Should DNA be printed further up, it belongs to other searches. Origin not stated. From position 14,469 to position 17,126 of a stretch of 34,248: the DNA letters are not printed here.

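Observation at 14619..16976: Pilin-type N-terminus fused to a tandem array of Sushi/CCP-like modules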

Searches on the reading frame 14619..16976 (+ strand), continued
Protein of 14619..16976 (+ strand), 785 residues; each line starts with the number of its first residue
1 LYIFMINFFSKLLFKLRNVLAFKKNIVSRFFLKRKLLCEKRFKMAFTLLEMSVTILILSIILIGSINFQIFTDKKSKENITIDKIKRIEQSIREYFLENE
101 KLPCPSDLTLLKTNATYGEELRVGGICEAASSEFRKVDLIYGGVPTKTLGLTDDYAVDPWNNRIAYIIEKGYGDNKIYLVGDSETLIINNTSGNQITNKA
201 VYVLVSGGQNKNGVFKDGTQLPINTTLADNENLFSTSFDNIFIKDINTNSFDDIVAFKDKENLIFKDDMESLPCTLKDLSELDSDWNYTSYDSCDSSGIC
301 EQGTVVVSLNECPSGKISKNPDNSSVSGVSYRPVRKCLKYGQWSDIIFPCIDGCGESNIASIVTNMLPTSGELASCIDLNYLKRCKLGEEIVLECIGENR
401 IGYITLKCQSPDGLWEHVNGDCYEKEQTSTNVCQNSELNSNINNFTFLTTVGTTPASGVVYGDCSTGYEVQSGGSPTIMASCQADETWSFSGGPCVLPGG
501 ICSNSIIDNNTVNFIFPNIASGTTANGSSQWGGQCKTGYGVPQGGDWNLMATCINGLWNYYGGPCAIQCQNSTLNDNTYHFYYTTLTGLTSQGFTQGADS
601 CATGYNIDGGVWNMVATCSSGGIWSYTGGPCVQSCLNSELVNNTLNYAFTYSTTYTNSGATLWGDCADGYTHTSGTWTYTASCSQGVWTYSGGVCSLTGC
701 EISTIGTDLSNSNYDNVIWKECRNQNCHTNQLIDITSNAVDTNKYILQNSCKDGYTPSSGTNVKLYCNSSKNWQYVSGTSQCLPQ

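Call 42: predict_structure(alignment_id=A2)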
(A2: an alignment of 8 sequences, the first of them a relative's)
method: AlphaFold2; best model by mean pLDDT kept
length: 750 residues; sequences in the alignment: 8
mean_pLDDT: 57.3   pTM: 0.33
mean pLDDT of the five models: 57.3, 55.6, 55.3, 54.6, 53.6
residues with pLDDT >= 90: 22; 70-90: 257; 50-70: 168; < 50: 303
segments of 3 or more residues with pLDDT < 50: 1-16, 23-49, 56-236, 289-295, 333-335, 391-393, 663-692, 701-721, 723-725, 747-750
pLDDT, mean of each block of 10 residues (from residue 1): 28 47 43 30 45 49 42 30 30 32 25 23 24 26 21 24 33 25 24 26 28 33 39 50 70 69 75 69 52 55 63 59 59 52 58 63 64 66 67 65 75 79 76 66 76 71 77 83 78 83 83 82 81 90 87 87 85 73 89 84 82 84 87 77 88 87 43 36 40 49 39 43 50 53 47
secondary structure, 60 per line:
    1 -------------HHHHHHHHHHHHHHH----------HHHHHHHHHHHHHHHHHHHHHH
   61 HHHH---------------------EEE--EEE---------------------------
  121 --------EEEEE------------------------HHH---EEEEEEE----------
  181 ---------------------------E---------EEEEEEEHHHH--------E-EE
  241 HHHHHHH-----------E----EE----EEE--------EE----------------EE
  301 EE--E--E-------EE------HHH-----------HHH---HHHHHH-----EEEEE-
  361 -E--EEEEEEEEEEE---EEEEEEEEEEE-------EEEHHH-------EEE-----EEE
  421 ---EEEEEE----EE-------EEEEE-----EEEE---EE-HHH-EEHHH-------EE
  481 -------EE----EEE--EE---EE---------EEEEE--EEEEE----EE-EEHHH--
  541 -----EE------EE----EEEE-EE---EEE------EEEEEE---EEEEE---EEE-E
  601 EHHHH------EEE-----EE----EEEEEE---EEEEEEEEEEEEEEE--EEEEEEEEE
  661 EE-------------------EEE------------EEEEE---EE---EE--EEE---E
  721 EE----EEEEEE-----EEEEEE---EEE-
elements in order (helices of 4 or more, strands of 3 or more residues): H14-28 H39-64 E86-88 E91-93 E129-133 E164-170 E218-224 H225-228 H241-247 E270-272 E299-302 H344-349 E355-359 E365-375 E379-389 E397-399 E410-412 E418-420 E424-429 E443-447 E453-456 E494-496 E515-519 E522-526 E560-563 E570-572 E579-584 E588-592 E596-598 H602-605 E612-614 E626-631 E635-649 E652-662 E682-684 E697-701 E714-716 E720-722 E727-732 E738-743 E747-749

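Call 50: search_protein_families(library=pfam, proteins=[L003:3194-4420:+, L003:4486-5418:+, L004:4107-4997:+, L006:3761-4645:+], max_evalue=0.01)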
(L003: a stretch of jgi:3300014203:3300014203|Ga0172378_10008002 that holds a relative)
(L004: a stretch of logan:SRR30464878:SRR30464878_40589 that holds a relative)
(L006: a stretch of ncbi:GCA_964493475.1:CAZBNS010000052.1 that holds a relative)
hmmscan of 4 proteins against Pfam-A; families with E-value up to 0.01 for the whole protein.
L003:3194-4420:+ (408 aa): 5 families
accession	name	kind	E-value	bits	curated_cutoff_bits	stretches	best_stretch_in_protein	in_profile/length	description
PF14450.12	FtsA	-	9.6e-24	84.6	31.8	2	206-377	2-127/127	Cell division protein FtsA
PF11104.14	PilM_2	-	4.1e-12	46.1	27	1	162-257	141-235/340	Type IV pilus assembly protein PilM;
PF02491.25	SHS2_FTSA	-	4.3e-11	43.4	25.4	1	86-159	3-78/79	SHS2 domain inserted in FTSA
PF06723.19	MreB_Mbl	-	2.3e-09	37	27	1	200-351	143-304/327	MreB/Mbl protein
PF00022.25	Actin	-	7.6e-05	21.9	27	0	188-255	137-192/410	Actin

L003:4486-5418:+ (310 aa): 1 family
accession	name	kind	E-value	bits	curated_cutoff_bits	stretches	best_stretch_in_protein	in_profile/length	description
PF07963.17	N_methyl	-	0.0002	21.2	21.2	1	3-27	2-26/27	Prokaryotic N-terminal methylation motif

L004:4107-4997:+ (296 aa): 1 family
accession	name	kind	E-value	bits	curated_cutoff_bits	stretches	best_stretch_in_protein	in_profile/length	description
PF07963.17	N_methyl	-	5.6e-05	23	21.2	1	2-26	1-25/27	Prokaryotic N-terminal methylation motif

L006:3761-4645:+ (294 aa): 1 family
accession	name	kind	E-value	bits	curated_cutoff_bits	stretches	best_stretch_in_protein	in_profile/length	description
PF07963.17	N_methyl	-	2e-05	24.4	21.2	1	3-26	2-25/27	Prokaryotic N-terminal methylation motif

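Call 61: list_cluster_members(proteins=[P0003, P0002, P0004, P0005, P0007, P0008, P0093, P0174, P0158, P0106])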
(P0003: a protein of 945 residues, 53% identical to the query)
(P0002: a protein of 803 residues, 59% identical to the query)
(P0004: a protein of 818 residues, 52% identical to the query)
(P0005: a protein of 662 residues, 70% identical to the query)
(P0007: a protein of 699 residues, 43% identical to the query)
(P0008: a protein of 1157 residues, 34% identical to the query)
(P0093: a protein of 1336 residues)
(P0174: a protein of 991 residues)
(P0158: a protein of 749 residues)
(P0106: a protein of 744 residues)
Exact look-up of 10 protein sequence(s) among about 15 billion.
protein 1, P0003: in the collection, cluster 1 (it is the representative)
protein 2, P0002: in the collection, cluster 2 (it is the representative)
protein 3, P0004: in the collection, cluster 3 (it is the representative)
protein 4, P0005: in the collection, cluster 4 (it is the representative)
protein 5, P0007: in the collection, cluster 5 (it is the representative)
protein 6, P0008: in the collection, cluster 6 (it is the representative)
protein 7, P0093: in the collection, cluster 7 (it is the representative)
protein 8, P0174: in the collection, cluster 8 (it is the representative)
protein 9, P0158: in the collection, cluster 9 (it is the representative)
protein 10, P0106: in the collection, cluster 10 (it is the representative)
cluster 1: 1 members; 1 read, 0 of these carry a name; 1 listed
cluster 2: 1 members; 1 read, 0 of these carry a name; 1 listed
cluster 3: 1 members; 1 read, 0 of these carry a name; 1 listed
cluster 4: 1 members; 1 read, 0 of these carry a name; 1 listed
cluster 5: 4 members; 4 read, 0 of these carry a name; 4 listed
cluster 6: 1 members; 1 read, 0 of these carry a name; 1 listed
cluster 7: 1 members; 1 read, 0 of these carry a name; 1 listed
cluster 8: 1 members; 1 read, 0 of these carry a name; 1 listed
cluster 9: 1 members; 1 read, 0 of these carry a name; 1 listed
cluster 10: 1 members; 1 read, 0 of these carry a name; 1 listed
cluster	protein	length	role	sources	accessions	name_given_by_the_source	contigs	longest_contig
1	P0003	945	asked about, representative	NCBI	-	-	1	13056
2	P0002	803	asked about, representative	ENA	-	-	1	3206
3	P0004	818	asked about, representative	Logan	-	-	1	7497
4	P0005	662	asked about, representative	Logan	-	-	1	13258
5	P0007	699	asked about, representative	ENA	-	-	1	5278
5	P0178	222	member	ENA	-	-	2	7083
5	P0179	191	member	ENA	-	-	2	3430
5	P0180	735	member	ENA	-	-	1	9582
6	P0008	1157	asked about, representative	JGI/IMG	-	-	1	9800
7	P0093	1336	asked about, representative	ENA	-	-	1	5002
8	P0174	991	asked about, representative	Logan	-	-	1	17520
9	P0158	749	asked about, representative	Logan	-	-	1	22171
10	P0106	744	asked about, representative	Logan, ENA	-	-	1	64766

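Call 63: find_encoding_contigs(protein=P0180, flank=10000, max_places=2)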
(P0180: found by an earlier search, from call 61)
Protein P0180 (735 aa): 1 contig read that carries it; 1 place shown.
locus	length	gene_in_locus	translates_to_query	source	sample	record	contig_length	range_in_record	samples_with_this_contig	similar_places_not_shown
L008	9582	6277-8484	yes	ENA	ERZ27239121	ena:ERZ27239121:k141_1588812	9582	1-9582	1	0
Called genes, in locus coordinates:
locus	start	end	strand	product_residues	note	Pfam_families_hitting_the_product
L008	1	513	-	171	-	?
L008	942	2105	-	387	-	PF19583:ODP, PF00753:Lactamase_B, PF00258:Flavodoxin_1 (faint), PF12724:Flavodoxin_5 (weak)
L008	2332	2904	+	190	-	PF01928:CYTH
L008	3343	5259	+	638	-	PF02518:HATPase_c (weak), PF13589:HATPase_c_3, PF00183:HSP90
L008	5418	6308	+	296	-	PF07963:N_methyl (weak)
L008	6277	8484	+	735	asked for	PF00084:Sushi (faint), PF06938:DUF1285_N (faint)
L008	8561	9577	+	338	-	PF01370:Epimerase, PF04321:RmlD_sub_bind, PF16363:GDP_Man_Dehyd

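Call 76: fold_search(model_id=the predicted structure, library=pdb)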
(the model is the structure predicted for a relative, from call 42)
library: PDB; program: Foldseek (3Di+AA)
matches with E <= 10: 586; with E <= 0.001: 63
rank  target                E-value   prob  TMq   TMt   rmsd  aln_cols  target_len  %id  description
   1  5o32_C                2.7e-11  1.00  0.13  0.25  33.6       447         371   15  The structure of complement complex (released 2017-06-28)
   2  8cmt_C                6.4e-11  1.00  0.11  0.21  28.3       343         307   16  Structure of the plasma coagulation Factor XIII A2B2 heterotetrameric complex. (released 2024-09-11)
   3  3gau_MODEL_1_A        1.2e-10  1.00  0.10  0.08  39.1       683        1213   14  Solution structure of Human Complement Factor H in 50 mM NaCl buffer (released 2009-06-09)
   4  5o35_C                2.4e-10  1.00  0.13  0.25  34.2       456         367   16  Structure of complement proteins complex (released 2017-06-28)
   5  1haq_MODEL_1_A        2.7e-10  1.00  0.13  0.10  37.1       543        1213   16  FOUR MODELS OF HUMAN FACTOR H DETERMINED BY SOLUTION SCATTERING CURVE-FITTING AND HOMOLOGY MODELLING (released 2002-04-05)
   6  6v08_A                3.6e-09  1.00  0.11  0.20  23.1       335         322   14  Crystal structure of human recombinant Beta-2 glycoprotein I (hrB2GPI) (released 2020-06-17)
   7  2qfh_MODEL_1_A        8.6e-09  1.00  0.09  0.18  27.1       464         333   16  Solution Structure of the C-terminal SCR-16/20 fragment of Complement Factor H. (released 2007-09-25)
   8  6v06_A                1.0e-08  1.00  0.11  0.21  22.7       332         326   15  Crystal structure of Beta-2 glycoprotein I purified from plasma (pB2GPI) (released 2020-06-17)
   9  7jik_A                2.2e-08  1.00  0.11  0.21  22.8       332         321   15  Human recombinant Beta-2-Glycoprotein 1 (released 2021-07-28)
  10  6v09_A                4.7e-08  1.00  0.11  0.21  27.5       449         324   13  Crystal structure of human recombinant Beta-2 glycoprotein I short tag (ST-B2GPI) (released 2020-06-17)
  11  2wii_C                2.0e-07  1.00  0.12  0.23  15.5       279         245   17  Complement C3b in complex with factor H domains 1-4 (released 2009-06-09)
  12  1ojy_C                4.0e-07  1.00  0.15  0.32  12.2       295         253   16  Decay accelerating factor (cd55): the structure of an intact human complement regulator. (released 2004-01-07)
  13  1ojv_B                6.2e-07  1.00  0.16  0.35  12.3       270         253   17  Decay accelerating factor (CD55): the structure of an intact human complement regulator. (released 2004-01-07)
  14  7kg4_A                6.9e-07  1.00  0.11  0.22  23.3       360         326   15  Recombinant Beta-2-Glycoprotein I antibody recognition loop mutant (released 2021-10-20)
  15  1ojw_B                1.1e-06  1.00  0.17  0.36  11.5       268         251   18  Decay accelerating factor (CD55): the structure of an intact human complement regulator. (released 2004-01-07)
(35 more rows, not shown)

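Call 85: find_related_loci(query=A2, collection=metagenome_contigs, flank=10000)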
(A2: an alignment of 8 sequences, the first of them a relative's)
Query A2 (750 aa) in metagenome_contigs; peptide patterns used: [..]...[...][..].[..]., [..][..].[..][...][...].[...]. (x = any residue, [..] = any of these).
136 stretches matched a pattern; 1 encode a relative of the query (tblastn E <= 1e-3); 1 distinct loci.
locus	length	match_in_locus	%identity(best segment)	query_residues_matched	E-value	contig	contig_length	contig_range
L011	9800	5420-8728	33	4-743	3e-91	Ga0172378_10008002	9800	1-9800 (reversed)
